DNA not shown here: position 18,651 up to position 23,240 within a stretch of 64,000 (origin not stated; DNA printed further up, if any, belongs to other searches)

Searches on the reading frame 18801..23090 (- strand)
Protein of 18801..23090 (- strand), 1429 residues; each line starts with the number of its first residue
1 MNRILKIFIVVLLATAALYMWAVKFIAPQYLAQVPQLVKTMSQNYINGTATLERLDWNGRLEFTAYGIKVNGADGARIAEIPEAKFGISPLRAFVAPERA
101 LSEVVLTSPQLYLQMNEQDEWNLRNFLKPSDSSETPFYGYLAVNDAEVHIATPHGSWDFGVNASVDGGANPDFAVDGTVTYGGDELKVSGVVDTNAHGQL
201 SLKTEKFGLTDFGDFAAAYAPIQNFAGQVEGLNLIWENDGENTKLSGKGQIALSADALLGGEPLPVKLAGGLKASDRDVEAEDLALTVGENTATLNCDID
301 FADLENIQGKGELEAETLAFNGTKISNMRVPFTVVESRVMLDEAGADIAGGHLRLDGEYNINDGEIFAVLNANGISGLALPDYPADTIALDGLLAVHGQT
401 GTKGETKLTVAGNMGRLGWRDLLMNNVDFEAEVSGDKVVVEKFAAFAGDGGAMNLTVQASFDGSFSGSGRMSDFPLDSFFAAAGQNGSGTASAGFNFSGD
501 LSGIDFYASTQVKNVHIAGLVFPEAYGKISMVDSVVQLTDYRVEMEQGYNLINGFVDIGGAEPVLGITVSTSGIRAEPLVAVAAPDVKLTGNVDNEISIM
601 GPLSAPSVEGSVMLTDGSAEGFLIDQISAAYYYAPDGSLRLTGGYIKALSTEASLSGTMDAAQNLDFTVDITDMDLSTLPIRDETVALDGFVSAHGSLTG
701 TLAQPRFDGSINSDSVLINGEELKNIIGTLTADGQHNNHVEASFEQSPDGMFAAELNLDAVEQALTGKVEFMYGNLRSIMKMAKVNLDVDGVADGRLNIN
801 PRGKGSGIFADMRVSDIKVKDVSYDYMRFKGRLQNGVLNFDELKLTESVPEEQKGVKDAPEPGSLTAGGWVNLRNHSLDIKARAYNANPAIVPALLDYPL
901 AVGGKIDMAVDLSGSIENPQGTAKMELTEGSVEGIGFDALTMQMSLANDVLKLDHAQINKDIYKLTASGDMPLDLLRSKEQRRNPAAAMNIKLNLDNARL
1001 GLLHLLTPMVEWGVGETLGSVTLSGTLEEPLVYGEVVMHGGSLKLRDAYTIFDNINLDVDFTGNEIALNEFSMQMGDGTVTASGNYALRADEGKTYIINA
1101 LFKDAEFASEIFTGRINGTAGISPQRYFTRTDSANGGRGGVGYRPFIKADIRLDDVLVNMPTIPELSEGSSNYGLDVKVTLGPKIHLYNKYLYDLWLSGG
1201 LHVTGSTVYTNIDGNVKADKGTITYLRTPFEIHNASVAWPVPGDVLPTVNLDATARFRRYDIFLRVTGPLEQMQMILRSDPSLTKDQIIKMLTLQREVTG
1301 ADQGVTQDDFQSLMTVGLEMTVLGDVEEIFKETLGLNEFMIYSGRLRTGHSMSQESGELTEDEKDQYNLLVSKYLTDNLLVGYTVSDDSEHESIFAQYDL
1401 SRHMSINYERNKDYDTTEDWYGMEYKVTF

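Call 3: search_protein_families(library=pfam, proteins=[window:18801-23090:-], max_evalue=0.01)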
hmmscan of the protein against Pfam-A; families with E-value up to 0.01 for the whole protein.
window:18801-23090:- (1429 aa): 3 families
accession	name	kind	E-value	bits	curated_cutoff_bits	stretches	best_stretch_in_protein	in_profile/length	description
PF04357.19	TamB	-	1.1e-30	107.6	22.4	1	1115-1429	64-381/381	TamB, inner membrane protein subunit of TAM complex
PF05359.17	DUF748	-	2.5e-08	32.9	50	1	3-255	13-274/1037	Domain of Unknown Function (DUF748)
PF05170.20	AsmA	-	0.00012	21.4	29.8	0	510-601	445-536/607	AsmA family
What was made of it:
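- Checked: TamB is 18801-23090 and BamA is 15056-17482 (call 3).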
